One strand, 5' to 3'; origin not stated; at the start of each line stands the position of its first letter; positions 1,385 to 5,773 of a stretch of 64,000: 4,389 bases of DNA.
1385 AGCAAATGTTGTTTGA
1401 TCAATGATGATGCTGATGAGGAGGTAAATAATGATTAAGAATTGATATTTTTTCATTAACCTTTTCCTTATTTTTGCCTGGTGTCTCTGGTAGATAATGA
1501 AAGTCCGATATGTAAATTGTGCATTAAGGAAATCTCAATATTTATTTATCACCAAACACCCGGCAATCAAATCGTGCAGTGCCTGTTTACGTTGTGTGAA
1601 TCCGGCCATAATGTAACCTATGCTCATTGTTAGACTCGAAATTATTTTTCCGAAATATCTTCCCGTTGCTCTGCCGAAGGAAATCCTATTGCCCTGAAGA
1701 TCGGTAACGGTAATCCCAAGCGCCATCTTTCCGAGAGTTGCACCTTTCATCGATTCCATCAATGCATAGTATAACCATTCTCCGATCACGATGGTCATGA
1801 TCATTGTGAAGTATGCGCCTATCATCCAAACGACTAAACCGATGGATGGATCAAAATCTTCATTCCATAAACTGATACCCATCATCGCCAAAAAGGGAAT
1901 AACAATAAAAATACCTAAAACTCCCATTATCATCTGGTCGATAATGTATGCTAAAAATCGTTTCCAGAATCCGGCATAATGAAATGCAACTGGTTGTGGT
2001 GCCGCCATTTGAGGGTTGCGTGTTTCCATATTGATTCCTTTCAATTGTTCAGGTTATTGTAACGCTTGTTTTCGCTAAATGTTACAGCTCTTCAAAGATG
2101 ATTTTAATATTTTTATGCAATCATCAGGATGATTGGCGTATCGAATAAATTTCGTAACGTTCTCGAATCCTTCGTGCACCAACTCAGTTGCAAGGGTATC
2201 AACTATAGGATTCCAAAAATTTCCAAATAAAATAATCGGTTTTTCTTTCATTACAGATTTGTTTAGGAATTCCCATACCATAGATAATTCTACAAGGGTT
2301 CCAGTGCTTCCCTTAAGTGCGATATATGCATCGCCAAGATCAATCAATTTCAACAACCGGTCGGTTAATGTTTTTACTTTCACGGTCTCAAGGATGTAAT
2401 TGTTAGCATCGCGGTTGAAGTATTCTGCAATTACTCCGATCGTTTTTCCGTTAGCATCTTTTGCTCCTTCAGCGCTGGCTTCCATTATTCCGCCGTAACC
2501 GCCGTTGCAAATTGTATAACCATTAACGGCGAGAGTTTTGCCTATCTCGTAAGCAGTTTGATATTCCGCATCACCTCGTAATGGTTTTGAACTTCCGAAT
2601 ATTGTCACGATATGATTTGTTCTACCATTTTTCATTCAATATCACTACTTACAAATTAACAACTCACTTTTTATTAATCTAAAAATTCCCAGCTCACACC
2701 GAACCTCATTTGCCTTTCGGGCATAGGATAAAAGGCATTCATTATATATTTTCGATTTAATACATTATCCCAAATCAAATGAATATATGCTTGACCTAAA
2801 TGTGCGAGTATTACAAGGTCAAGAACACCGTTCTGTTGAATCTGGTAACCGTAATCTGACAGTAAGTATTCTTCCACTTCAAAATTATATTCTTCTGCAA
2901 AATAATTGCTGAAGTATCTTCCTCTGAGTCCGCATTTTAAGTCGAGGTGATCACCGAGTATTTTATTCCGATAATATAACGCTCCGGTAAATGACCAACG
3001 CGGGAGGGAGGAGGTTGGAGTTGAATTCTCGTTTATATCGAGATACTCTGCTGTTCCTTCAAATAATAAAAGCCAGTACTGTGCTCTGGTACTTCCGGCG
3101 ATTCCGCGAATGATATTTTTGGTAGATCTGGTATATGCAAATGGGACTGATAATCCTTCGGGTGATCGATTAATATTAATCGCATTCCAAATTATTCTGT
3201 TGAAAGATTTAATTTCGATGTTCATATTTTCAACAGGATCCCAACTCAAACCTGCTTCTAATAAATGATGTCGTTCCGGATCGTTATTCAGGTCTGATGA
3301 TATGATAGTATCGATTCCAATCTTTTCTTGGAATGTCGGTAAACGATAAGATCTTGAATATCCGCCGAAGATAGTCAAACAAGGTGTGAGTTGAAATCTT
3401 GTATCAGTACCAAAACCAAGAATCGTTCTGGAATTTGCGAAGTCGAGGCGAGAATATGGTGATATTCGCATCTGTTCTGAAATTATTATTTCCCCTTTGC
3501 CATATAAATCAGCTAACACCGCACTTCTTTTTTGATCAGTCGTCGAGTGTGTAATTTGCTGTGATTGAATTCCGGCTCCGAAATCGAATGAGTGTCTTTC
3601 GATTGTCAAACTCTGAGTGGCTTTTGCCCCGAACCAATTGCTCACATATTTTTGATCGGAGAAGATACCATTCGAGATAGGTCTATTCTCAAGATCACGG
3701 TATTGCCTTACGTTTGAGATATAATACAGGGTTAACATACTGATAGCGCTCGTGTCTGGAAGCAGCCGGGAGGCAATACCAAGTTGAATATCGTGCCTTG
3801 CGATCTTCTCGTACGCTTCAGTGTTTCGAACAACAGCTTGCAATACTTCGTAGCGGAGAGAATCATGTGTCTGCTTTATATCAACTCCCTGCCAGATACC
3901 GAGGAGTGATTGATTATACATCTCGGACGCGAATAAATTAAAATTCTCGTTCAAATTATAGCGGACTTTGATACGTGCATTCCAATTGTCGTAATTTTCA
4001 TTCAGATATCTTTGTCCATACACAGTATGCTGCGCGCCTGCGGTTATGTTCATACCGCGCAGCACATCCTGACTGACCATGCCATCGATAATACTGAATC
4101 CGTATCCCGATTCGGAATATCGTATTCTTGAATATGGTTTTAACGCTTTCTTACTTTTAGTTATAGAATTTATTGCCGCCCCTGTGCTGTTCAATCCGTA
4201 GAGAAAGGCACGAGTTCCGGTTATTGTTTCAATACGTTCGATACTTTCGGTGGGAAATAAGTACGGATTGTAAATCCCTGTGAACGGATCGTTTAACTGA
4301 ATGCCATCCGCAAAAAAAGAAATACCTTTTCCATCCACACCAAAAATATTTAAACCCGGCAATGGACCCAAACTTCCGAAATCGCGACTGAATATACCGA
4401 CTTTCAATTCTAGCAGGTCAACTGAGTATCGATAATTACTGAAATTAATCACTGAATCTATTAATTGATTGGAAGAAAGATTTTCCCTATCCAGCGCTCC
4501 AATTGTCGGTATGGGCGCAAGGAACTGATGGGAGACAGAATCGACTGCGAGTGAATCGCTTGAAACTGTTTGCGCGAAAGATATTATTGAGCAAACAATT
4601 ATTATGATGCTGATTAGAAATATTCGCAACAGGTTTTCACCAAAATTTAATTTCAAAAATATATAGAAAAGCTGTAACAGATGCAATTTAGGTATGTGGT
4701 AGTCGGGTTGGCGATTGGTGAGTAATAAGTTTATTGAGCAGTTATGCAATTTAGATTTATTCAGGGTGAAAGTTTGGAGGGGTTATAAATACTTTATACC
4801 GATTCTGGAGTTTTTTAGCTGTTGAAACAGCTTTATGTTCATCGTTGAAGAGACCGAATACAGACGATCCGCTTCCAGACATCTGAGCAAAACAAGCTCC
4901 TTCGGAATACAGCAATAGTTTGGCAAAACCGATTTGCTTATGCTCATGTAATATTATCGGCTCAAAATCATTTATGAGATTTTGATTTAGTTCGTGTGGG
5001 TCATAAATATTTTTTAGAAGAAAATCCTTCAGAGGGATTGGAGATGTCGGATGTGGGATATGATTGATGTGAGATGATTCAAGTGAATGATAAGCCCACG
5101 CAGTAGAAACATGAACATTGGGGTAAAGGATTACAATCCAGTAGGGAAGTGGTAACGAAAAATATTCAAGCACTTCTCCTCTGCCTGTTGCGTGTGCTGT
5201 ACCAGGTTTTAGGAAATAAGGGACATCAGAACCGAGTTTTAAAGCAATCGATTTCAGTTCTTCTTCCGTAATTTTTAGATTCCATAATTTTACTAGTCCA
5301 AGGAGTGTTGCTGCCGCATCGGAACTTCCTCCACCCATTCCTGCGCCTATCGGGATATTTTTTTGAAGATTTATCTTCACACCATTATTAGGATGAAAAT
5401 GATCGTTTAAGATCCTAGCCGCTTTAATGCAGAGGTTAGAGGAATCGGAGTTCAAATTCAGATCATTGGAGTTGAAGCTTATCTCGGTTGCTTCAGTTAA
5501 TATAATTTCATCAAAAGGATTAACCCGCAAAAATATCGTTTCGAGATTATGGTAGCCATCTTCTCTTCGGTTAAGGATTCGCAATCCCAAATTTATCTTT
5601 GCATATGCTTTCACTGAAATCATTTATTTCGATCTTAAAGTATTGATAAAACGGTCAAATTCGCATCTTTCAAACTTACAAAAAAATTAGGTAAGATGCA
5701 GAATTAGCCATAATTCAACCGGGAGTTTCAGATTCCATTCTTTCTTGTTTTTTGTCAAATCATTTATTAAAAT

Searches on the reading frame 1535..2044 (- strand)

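Call 19: search_protein_families(library=pfam, proteins=[window:1535-2044:-], max_evalue=0.001)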
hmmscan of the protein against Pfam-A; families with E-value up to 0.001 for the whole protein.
window:1535-2044:- (169 aa): 1 family
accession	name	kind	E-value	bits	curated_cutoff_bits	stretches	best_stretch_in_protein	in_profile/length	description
PF06271.18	RDD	-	2.3e-26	93.2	24.1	1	23-162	1-137/137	RDD family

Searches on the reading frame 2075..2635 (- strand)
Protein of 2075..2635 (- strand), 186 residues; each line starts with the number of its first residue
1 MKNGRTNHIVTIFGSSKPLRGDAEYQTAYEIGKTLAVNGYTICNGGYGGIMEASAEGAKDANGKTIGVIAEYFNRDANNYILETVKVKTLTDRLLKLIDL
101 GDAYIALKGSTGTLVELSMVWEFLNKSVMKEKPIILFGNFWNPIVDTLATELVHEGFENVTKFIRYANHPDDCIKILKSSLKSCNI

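Call 19: search_protein_families(library=pfam, proteins=[window:2075-2635:-], max_evalue=0.001)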
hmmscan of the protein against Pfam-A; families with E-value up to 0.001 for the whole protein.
window:2075-2635:- (186 aa): 3 families
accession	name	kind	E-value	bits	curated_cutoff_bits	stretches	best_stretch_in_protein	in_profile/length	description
PF18306.6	LDcluster4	-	5.5e-21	75.2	26.3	1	9-147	3-125/151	SLOG cluster4 family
PF03641.19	Lysine_decarbox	-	6.9e-16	59.1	27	1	51-168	1-122/131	Possible lysine decarboxylase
PF02481.21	DNA_processg_A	-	0.00031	20.4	29.6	1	8-75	45-110/212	DNA recombination-mediator protein A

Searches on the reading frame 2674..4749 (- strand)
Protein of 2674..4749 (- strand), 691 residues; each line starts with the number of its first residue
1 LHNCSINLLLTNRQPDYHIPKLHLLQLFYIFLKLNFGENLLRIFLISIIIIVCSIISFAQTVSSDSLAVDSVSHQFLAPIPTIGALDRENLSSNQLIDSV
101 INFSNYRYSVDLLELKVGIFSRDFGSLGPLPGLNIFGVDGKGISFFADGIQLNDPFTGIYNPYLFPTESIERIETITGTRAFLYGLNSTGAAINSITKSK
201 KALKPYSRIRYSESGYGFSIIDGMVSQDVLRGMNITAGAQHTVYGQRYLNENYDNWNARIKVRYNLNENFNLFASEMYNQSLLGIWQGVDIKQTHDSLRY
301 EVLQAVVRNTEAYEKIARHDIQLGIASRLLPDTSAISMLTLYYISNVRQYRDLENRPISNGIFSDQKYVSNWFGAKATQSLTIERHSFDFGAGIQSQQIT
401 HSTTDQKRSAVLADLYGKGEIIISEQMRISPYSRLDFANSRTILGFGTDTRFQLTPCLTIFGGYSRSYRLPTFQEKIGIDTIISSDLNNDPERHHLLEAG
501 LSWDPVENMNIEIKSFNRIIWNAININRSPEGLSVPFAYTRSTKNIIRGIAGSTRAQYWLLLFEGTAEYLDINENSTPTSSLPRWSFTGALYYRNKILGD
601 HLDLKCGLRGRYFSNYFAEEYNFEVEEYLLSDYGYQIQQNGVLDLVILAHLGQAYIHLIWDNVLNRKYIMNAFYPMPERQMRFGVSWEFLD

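Call 19: search_protein_families(library=pfam, proteins=[window:2674-4749:-], max_evalue=0.001)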
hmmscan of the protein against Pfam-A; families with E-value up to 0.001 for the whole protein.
window:2674-4749:- (691 aa): 3 families
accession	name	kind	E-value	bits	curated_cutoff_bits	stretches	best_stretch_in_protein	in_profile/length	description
PF14121.12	Porin_10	-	8.4e-14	51.6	27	1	578-690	481-596/597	Putative porin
PF00593.30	TonB_dep_Rec_b-barrel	-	9.2e-14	52.6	27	1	363-620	103-403/436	TonB dependent receptor-like, beta-barrel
PF07715.20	Plug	-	5e-08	33.8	23.9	1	120-191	36-106/107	TonB-dependent Receptor Plug Domain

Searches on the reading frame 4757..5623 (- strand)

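Call 19: search_protein_families(library=pfam, proteins=[window:4757-5623:-], max_evalue=0.001)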
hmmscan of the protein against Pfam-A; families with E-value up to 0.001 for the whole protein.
window:4757-5623:- (288 aa): 3 families
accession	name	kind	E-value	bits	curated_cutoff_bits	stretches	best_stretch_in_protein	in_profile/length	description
PF00288.32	GHMP_kinases_N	-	1.3e-17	64.2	22.3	1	63-138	1-84/87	GHMP kinases N terminal domain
PF08544.19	GHMP_kinases_C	-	1.2e-06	29.2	21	1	237-277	42-84/85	GHMP kinases C terminal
PF22700.2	MVD-like_N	-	0.00034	20.7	27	1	46-128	48-129/157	Diphosphomevalonate decarboxylase-like N-terminal domain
